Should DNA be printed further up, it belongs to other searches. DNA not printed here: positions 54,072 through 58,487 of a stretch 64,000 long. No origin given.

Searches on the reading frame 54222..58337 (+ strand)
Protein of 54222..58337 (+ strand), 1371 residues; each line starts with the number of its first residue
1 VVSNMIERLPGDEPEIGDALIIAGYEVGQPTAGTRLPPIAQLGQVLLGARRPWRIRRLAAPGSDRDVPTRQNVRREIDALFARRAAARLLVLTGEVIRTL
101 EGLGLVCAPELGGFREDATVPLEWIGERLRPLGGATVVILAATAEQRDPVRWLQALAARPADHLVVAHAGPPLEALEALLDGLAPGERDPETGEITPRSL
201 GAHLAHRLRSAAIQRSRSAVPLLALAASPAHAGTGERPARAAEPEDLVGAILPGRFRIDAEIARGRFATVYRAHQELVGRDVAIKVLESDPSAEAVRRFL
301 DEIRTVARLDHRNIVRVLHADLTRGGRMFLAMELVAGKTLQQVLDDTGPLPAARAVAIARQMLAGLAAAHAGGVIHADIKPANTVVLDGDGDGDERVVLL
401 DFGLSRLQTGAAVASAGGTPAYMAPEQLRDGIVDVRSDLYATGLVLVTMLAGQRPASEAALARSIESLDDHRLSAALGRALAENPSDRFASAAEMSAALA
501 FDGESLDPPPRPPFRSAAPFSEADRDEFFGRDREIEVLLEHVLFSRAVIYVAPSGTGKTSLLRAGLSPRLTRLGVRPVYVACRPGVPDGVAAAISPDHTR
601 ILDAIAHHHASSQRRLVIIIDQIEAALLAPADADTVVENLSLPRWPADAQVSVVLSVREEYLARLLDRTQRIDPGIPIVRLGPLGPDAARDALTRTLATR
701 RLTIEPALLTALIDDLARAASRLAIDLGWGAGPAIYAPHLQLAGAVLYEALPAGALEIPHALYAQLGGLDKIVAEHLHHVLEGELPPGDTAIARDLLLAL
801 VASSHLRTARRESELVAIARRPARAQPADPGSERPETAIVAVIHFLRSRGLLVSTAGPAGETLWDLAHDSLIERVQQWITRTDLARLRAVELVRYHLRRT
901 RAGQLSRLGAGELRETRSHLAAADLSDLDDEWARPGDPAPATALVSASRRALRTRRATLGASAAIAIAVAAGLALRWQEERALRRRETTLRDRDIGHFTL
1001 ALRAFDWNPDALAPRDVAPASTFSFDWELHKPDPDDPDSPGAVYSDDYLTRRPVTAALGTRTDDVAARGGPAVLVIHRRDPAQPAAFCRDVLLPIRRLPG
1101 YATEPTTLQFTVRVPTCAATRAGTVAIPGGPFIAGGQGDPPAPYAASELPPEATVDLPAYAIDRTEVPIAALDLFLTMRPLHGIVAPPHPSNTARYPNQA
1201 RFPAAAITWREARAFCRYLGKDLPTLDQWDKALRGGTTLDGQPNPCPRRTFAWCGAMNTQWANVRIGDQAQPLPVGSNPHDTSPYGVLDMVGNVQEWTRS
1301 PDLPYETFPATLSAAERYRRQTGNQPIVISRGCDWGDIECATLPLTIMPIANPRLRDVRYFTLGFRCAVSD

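Call 22: search_protein_families(library=pfam, proteins=[window:54222-58337:+], max_evalue=0.001)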
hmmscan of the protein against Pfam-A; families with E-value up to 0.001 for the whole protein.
window:54222-58337:+ (1371 aa): 4 families
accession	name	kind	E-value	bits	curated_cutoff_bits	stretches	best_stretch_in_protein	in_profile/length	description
PF00069.31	Pkinase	-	1.6e-38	133.1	31.7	1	258-460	3-201/263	Protein kinase domain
PF20703.3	nSTAND1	-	1.3e-37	130.8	27.1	1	513-882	1-354/379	Novel STAND NTPase 1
PF03781.23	FGE-sulfatase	-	2.2e-29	103.4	23.3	1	1122-1368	3-254/255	Sulfatase-modifying factor enzyme 1-like domain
PF07714.23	PK_Tyr_Ser-Thr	-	2.9e-24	86.2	23.1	1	258-470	3-219/258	Protein tyrosine and serine/threonine kinase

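Call 82: search_protein_families(library=padloc, proteins=[window:54222-58337:+], max_evalue=0.01)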
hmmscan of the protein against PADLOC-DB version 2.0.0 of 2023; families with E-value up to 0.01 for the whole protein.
window:54222-58337:+ (1371 aa): 33 families (the best 25 are shown)
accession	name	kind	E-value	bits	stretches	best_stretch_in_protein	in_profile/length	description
PDLC04042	PD-T4-6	-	9.2e-62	207.3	1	251-500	6-270/292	-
PDLC04053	PD-T4-6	-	7.2e-59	197.8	1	254-506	9-275/311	-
PDLC04061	PD-T4-6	-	3.5e-54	183.1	1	249-499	11-280/510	-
PDLC04138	mad6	-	5e-50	169.1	1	252-455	49-255/659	mads_6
PDLC04054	PD-T4-6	-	3.4e-49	166.1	1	249-514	6-285/347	-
PDLC04060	PD-T4-6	-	3.2e-48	162.8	1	248-497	2-264/486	-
PDLC04047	PD-T4-6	-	8.8e-47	157.8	1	253-500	9-270/327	-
PDLC04057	PD-T4-6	-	5.4e-45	152.2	1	248-499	2-267/443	-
PDLC04041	PD-T4-6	-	7.5e-43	145.4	1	239-499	13-290/443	-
PDLC01088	C3a189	-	1.5e-42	144.2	1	265-566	8-286/840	kinase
PDLC04039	PD-T4-6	-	1.7e-42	144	1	244-499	5-272/458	-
PDLC04043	PD-T4-6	-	3.2e-42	143.2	1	252-458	13-219/452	-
PDLC04048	PD-T4-6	-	6.8e-41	138.8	1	248-465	4-222/354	-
PDLC04064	PD-T4-6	-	1.6e-35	120.8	1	248-457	14-221/369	-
PDLC04052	PD-T4-6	-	9.6e-34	115.4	1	252-499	7-273/496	-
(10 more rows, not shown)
